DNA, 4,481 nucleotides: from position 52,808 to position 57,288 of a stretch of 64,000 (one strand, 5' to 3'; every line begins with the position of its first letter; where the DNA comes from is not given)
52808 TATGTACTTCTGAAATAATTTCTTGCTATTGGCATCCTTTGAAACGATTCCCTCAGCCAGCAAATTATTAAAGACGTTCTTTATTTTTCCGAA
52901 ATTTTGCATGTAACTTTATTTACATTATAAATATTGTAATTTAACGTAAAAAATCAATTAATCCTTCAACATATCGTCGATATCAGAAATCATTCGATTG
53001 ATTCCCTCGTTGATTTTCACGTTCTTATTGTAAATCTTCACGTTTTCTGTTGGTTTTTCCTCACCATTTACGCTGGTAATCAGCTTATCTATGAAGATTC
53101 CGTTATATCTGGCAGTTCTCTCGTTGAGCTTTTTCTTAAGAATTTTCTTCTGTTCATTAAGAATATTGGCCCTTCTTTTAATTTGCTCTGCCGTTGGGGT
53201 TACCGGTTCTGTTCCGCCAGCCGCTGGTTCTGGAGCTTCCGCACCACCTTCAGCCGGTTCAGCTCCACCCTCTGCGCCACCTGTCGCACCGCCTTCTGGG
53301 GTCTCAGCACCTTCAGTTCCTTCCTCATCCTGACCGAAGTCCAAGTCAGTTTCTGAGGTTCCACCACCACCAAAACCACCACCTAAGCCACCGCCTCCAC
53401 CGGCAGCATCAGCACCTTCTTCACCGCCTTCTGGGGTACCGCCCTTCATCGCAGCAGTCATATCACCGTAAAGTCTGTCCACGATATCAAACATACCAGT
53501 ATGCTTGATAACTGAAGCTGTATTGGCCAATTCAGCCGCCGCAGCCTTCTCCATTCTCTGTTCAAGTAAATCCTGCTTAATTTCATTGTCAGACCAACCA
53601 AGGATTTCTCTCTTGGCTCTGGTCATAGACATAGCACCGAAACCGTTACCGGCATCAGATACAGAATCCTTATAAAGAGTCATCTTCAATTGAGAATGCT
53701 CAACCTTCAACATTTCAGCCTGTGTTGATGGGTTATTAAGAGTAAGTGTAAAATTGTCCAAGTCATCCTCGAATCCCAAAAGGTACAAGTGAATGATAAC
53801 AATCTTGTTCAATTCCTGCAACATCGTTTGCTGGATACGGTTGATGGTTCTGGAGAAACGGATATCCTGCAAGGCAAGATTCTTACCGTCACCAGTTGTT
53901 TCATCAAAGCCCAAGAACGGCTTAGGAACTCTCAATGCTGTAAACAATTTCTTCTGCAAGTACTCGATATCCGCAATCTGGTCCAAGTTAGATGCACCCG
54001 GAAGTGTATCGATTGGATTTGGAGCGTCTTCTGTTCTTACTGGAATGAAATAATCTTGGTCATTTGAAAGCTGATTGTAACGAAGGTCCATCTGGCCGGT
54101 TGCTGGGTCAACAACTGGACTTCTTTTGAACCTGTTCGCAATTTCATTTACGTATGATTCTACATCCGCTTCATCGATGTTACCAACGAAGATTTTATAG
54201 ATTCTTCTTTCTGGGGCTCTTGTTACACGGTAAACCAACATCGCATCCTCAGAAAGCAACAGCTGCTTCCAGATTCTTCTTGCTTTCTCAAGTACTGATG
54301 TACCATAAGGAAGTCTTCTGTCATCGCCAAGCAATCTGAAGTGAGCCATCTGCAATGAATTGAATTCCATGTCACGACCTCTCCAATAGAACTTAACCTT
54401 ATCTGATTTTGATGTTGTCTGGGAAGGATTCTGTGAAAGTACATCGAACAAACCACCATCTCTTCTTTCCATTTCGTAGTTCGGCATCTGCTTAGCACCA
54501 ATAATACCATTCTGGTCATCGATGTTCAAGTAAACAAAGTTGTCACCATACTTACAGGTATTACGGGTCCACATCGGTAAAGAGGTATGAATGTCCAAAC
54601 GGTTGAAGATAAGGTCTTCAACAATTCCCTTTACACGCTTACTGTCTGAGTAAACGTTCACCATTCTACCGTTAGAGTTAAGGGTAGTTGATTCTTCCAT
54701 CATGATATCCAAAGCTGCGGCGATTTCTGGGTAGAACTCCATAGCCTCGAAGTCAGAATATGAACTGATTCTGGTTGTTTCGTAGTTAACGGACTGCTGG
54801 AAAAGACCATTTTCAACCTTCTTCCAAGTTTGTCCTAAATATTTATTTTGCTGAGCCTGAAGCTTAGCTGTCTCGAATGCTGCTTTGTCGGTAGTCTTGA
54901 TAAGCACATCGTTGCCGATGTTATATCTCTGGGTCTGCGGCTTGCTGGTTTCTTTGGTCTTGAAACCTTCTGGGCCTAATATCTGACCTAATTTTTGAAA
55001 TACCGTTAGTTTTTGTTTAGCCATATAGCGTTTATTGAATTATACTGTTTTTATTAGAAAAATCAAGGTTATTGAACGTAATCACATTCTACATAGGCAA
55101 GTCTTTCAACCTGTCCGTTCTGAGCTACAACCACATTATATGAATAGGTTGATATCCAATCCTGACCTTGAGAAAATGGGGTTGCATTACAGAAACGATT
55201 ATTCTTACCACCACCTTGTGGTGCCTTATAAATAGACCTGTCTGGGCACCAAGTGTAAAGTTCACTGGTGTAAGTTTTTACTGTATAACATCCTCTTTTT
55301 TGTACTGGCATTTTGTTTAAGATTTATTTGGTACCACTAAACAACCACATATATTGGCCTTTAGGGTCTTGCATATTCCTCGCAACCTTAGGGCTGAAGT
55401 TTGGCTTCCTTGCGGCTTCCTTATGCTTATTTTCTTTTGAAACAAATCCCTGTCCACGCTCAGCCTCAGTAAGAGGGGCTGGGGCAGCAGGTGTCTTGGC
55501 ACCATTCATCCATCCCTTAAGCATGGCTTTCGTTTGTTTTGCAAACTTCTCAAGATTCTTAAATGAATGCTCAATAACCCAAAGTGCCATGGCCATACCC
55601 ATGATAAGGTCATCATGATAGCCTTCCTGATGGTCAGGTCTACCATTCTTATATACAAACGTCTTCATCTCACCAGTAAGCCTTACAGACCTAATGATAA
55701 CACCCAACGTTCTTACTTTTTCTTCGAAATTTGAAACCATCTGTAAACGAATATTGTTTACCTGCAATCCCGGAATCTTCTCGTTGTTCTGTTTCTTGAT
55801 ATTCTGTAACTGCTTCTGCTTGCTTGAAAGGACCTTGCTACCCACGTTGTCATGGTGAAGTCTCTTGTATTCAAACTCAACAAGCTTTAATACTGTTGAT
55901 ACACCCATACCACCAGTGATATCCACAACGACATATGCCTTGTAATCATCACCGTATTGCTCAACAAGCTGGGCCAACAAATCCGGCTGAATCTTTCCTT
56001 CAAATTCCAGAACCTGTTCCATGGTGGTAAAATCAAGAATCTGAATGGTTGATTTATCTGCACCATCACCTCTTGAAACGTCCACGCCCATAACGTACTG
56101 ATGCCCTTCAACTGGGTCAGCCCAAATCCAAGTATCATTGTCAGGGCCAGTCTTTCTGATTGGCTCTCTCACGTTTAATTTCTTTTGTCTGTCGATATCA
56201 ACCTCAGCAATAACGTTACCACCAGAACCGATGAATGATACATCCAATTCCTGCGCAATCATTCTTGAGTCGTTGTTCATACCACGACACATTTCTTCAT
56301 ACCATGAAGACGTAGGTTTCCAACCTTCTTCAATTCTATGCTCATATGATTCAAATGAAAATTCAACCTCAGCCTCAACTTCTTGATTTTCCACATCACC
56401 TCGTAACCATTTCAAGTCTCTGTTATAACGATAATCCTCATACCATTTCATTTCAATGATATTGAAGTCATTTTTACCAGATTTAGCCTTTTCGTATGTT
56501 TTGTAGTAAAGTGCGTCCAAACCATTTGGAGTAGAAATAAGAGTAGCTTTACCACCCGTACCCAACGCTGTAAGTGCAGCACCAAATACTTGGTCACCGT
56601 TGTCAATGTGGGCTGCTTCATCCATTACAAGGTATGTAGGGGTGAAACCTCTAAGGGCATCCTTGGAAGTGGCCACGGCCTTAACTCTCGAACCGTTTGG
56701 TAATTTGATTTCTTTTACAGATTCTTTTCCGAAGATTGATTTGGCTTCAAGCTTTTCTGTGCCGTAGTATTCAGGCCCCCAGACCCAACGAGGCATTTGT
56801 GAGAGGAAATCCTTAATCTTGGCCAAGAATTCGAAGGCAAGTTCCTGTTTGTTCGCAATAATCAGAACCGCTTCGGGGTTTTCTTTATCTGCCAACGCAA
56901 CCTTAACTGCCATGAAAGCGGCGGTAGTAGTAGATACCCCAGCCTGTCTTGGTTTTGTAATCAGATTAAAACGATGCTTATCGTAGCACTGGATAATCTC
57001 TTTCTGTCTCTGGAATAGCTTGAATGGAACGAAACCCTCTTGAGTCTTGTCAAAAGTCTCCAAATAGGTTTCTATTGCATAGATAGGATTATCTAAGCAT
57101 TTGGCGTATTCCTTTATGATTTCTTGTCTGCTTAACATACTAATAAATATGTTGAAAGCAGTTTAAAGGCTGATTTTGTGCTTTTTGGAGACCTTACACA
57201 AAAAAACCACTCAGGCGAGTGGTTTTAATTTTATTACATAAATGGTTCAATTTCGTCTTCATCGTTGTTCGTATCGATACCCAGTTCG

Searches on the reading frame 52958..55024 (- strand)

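Call 8: search_protein_families(library=pfam, proteins=[window:52958-55024:-], max_evalue=0.01)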
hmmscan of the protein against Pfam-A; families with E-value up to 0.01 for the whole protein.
window:52958-55024:- (688 aa): 1 family
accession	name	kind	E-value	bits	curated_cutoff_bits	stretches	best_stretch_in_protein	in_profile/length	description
PF07230.16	Portal_T4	-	9.1e-73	245.9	22.9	1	89-485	5-426/433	Bacteriophage T4-like portal protein (Gp20)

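Call 9: search_protein_families(library=phrogs, proteins=[window:52958-55024:-], max_evalue=0.01)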
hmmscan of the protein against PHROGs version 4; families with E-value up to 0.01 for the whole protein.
window:52958-55024:- (688 aa): 5 families
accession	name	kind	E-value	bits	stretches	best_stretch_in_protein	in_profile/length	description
phrog_213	-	head and packaging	2.7e-61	208.7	1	45-495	20-500/528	portal protein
phrog_1497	-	head and packaging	2.7e-13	50.6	2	239-414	252-428/549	portal protein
phrog_9232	-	head and packaging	0.00011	22.2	1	353-446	310-396/502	portal protein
phrog_19480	-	head and packaging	0.00016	21.1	1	220-371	212-343/737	head morphogenesis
phrog_20392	-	unknown function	0.00035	21.4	1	521-669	43-195/228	-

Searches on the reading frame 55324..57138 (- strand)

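Call 8: search_protein_families(library=pfam, proteins=[window:55324-57138:-], max_evalue=0.01)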
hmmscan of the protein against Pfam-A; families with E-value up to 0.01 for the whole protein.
window:55324-57138:- (604 aa): 1 family
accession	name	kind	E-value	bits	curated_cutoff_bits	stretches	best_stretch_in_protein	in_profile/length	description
PF03237.21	Terminase_6N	-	2.8e-09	37.4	22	1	60-313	2-211/215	Terminase large subunit, T4likevirus-type, N-terminal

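Call 9: search_protein_families(library=phrogs, proteins=[window:55324-57138:-], max_evalue=0.01)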
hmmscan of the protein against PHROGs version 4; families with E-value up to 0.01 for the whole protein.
window:55324-57138:- (604 aa): 9 families
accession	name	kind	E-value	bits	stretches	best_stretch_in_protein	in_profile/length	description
phrog_2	-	head and packaging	3.9e-46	159.2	1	16-536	252-605/807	terminase large subunit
phrog_5989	-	head and packaging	1.4e-30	107.6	1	5-248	108-317/347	terminase large subunit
phrog_36964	-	head and packaging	1.5e-17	63.9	2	138-380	488-705/890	terminase large subunit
phrog_7579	-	head and packaging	5.5e-15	56.2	1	45-222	7-165/239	terminase large subunit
phrog_9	-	head and packaging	6.5e-13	49.4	1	26-205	192-359/812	terminase large subunit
phrog_24361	-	head and packaging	1.3e-06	29.3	1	379-521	4-137/162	terminase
phrog_38407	-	unknown function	1.6e-06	28.3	1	337-518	171-344/370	-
phrog_3746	-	head and packaging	0.0003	20.9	1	40-185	143-268/374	terminase large subunit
phrog_26724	-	unknown function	0.0011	19.6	1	11-206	6-185/192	-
